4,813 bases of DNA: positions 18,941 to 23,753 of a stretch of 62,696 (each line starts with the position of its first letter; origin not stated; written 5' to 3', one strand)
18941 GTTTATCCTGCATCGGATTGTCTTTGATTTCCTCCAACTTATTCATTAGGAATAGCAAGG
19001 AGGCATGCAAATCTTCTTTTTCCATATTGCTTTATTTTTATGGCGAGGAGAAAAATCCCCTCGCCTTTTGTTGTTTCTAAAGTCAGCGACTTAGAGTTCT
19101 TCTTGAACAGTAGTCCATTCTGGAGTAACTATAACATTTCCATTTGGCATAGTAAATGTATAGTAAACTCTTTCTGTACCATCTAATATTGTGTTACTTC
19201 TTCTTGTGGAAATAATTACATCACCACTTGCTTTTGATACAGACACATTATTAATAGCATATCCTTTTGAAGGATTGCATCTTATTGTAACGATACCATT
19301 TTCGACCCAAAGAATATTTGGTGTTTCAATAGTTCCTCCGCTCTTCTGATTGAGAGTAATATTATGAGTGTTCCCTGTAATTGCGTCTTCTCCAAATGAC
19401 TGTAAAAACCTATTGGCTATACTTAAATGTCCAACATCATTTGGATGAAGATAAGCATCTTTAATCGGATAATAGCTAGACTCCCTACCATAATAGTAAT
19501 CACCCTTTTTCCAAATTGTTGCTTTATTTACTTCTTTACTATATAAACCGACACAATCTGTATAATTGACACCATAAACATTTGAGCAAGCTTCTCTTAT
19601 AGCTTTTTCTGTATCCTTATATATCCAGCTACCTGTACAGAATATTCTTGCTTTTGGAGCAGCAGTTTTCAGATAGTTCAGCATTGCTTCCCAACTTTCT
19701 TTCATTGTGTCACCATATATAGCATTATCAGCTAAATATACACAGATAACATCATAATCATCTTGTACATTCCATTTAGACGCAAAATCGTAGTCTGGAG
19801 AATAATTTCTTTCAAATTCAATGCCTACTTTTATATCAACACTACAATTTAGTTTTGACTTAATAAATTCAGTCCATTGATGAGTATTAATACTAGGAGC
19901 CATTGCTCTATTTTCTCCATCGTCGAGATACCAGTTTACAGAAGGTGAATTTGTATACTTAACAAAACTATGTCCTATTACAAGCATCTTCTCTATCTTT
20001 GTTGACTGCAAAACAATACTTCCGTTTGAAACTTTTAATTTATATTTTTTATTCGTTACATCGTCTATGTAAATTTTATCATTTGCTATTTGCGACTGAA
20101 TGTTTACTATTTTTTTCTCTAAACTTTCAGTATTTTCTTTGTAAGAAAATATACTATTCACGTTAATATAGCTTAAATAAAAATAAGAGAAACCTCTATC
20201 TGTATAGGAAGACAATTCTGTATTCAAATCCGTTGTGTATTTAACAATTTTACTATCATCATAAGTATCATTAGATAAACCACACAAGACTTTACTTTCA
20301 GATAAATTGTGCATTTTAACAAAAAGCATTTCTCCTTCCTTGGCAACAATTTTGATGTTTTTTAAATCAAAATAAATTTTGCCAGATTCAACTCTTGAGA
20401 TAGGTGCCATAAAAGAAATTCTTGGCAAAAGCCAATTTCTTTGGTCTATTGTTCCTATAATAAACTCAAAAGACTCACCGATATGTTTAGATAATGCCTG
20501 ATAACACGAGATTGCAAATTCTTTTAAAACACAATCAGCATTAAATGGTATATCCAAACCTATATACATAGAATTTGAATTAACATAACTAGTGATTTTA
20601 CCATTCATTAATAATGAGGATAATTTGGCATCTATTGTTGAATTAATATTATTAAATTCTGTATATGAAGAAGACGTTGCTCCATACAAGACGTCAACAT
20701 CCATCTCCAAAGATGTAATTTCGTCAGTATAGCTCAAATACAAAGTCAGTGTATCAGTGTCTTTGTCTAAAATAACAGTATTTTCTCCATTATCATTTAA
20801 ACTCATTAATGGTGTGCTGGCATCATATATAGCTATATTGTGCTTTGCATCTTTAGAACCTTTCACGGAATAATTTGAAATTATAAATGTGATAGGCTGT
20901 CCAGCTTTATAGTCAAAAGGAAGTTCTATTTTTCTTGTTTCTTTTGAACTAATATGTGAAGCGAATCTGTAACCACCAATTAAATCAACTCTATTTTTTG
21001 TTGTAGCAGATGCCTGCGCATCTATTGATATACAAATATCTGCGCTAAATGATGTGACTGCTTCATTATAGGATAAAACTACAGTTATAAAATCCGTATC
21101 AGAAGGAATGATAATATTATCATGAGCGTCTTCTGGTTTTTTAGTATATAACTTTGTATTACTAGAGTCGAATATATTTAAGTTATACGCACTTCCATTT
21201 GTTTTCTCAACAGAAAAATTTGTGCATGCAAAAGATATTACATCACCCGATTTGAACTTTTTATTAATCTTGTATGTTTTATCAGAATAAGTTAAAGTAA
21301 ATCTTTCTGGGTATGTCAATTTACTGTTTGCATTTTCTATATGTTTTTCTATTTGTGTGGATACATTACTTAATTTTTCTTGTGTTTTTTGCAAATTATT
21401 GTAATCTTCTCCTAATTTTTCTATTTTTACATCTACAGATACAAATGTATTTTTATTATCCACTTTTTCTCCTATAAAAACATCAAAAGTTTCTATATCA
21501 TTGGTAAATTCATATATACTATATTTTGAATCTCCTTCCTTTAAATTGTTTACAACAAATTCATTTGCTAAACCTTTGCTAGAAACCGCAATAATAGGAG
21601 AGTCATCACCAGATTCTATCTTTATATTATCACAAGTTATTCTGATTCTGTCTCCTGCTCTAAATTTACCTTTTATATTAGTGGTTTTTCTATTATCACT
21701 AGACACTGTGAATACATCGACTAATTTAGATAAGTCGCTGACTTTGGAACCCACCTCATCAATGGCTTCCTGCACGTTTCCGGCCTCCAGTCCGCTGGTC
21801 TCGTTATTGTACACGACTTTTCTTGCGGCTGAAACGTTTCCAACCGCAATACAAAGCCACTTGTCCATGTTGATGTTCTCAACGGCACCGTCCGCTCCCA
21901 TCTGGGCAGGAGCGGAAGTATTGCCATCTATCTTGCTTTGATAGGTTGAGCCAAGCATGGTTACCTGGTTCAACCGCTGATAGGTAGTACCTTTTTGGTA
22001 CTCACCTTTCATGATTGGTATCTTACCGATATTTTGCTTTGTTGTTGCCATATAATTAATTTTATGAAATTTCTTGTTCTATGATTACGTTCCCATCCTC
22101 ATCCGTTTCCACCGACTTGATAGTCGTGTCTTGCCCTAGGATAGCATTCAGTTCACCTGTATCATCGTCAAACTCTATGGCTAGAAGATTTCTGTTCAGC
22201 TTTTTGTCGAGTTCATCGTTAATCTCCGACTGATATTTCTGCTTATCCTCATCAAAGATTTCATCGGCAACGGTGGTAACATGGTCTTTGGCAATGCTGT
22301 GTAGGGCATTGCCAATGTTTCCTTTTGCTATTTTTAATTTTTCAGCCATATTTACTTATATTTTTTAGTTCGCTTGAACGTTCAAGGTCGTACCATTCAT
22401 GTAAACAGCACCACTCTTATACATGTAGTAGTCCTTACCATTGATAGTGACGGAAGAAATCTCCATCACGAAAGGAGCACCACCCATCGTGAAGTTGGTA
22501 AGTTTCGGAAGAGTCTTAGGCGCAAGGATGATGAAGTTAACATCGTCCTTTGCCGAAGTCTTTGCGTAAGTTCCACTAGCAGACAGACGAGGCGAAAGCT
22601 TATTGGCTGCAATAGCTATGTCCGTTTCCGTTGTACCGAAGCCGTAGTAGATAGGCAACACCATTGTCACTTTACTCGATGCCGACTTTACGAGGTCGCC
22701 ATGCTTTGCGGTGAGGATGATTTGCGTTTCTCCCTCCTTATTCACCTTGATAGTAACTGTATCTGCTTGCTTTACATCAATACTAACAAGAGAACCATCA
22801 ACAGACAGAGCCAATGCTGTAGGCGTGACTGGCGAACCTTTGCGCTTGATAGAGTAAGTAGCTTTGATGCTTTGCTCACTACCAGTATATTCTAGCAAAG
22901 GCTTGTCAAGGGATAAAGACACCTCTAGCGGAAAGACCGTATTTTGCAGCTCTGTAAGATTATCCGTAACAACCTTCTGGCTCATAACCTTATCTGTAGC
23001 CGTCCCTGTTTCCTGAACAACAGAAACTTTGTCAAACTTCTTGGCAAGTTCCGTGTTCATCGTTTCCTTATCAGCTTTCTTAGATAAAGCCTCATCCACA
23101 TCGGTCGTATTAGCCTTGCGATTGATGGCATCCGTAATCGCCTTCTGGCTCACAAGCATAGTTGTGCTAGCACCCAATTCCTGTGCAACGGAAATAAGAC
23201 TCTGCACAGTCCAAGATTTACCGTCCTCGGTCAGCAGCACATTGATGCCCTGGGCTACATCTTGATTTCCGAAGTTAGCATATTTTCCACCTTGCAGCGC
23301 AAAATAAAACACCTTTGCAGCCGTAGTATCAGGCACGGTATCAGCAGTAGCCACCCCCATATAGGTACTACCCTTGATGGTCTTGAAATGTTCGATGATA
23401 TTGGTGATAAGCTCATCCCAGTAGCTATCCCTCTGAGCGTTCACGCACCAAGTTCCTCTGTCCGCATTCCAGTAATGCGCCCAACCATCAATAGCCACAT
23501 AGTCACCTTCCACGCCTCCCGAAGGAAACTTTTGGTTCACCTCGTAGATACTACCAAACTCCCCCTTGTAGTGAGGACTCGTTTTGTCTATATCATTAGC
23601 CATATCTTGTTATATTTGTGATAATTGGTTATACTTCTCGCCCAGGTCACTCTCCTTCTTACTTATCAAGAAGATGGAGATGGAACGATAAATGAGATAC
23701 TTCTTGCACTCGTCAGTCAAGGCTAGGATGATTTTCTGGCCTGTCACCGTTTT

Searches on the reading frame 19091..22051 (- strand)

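Call 9: search_protein_families(library=phrogs, proteins=[window:19091-22051:-])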
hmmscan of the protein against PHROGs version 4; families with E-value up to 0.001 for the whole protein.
window:19091-22051:- (986 aa): 0 families

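Call 82: search_protein_families(library=pfam, max_evalue=0.01, proteins=[window:19091-22051:-])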
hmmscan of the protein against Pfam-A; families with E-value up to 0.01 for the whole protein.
window:19091-22051:- (986 aa): 1 family
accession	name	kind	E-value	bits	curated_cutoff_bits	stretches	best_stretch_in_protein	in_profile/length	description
PF18998.6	Flg_new_2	-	0.0037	17.7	23.6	0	897-981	2-71/73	Divergent InlB B-repeat domain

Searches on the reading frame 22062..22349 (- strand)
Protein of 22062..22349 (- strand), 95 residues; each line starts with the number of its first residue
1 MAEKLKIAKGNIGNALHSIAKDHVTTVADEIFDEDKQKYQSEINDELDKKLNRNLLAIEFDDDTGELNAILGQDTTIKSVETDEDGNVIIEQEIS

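Call 91: search_protein_families(library=pfam, max_evalue=0.01, proteins=[window:22062-22349:-])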
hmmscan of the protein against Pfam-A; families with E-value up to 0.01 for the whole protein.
window:22062-22349:- (95 aa): 1 family
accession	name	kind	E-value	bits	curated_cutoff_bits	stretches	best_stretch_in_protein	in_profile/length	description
PF10923.14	BrxC_BrxD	-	0.0059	16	22.2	1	2-66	106-170/414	BREX system ATP-binding protein BrxC/D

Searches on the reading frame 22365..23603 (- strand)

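Call 9: search_protein_families(library=phrogs, proteins=[window:22365-23603:-])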
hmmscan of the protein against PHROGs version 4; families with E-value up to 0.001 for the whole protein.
window:22365-23603:- (412 aa): 2 families
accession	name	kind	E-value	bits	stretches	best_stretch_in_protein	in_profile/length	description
phrog_23008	-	tail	3.7e-13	49.6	1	137-218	307-400/812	tail fiber protein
phrog_5004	-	unknown function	3.9e-06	27.7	1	151-206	70-129/213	-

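Call 91: search_protein_families(library=pfam, max_evalue=0.01, proteins=[window:22365-23603:-])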
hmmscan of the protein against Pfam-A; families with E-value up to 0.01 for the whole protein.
window:22365-23603:- (412 aa): 0 families
